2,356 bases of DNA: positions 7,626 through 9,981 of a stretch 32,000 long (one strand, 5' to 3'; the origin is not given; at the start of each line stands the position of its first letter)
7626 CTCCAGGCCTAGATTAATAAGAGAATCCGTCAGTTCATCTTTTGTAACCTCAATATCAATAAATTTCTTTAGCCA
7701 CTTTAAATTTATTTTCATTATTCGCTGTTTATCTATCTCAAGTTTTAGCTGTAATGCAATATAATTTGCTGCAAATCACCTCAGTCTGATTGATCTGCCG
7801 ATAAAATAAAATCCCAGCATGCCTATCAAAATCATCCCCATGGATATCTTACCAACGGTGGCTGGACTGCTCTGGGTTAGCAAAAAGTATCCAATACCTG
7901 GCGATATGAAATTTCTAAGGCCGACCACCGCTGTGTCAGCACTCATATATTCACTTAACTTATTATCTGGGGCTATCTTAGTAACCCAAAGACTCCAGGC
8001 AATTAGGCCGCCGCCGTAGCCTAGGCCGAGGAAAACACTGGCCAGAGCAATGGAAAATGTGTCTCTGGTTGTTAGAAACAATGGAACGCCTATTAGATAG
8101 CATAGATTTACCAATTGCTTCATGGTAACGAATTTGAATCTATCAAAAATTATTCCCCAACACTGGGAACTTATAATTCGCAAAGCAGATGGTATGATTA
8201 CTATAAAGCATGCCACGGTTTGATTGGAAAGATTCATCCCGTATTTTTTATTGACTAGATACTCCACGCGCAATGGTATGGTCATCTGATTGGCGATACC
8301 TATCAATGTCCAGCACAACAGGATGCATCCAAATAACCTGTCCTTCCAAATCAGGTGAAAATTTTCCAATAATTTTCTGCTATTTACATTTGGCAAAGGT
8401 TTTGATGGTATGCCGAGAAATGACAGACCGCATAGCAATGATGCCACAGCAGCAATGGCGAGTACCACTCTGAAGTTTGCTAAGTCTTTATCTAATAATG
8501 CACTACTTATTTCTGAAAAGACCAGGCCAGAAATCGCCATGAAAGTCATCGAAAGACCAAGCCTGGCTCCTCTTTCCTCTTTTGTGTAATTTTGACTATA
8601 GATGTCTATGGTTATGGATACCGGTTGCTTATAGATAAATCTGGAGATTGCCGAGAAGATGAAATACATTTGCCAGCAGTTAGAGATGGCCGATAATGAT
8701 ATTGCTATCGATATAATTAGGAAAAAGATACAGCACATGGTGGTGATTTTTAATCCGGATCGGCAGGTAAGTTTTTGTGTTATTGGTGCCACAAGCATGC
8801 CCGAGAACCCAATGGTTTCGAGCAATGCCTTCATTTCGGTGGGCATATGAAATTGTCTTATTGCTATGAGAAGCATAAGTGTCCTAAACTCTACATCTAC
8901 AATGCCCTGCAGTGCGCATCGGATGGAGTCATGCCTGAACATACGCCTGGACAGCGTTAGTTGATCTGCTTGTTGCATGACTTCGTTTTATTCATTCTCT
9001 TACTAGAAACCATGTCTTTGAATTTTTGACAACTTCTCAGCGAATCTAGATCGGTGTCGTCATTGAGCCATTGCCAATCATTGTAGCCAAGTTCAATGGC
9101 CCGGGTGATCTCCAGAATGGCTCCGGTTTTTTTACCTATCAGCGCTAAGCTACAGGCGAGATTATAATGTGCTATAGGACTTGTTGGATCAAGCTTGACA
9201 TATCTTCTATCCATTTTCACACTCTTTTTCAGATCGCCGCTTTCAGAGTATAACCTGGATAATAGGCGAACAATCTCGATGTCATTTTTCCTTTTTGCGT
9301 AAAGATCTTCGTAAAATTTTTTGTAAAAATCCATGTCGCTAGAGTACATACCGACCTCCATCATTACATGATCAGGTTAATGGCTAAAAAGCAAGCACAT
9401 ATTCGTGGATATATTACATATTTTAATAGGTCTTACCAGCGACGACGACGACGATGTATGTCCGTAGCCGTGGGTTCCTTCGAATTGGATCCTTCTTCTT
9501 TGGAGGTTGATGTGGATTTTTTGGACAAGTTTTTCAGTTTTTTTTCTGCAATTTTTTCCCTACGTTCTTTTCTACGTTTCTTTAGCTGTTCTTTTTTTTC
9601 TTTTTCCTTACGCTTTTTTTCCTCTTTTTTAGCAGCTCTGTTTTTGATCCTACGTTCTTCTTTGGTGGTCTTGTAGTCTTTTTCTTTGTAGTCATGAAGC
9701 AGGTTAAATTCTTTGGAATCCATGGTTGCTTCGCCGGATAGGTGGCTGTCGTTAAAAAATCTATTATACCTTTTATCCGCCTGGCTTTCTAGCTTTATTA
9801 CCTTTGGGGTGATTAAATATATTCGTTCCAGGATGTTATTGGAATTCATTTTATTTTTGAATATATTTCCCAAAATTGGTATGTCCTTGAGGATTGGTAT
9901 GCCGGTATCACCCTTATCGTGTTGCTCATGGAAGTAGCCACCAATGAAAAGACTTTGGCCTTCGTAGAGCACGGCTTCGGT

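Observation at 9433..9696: T3SS secretin with an ~87-residue E/K/R-rich C-terminal extension ending in RRRRRW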

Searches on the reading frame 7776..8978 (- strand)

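Call 3: search_protein_families(library=pfam, proteins=[window:7776-8978:-], max_evalue=0.01)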
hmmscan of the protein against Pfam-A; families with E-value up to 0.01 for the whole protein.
window:7776-8978:- (400 aa): 1 family
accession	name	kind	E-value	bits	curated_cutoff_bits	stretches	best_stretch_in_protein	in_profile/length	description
PF07690.21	MFS_1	-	1.2e-24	87.3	33.4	2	40-359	24-346/347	Major Facilitator Superfamily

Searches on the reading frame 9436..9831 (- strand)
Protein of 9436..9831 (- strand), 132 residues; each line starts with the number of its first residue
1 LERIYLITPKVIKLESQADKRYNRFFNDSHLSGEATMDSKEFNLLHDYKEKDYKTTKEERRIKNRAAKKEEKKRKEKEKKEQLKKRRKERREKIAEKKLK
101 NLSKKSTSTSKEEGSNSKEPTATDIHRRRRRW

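Call 60: predict_structure(protein=window:9436-9831:-)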
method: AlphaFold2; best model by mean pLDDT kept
length: 132 residues; sequences in the alignment: 1
mean_pLDDT: 78.5   pTM: 0.39
mean pLDDT of the five models: 78.5, 75.6, 74.0, 73.3, 72.7
residues with pLDDT >= 90: 44; 70-90: 45; 50-70: 39; < 50: 4
segments of 3 or more residues with pLDDT < 50: none
pLDDT, mean of each block of 10 residues (from residue 1): 58 61 67 62 82 88 96 98 98 95 73 60 83 74
secondary structure, 60 per line:
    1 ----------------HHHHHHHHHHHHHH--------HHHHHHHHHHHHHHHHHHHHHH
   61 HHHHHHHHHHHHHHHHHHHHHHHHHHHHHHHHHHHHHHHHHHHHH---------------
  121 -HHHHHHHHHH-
elements in order: H17-30 H39-105 H122-131
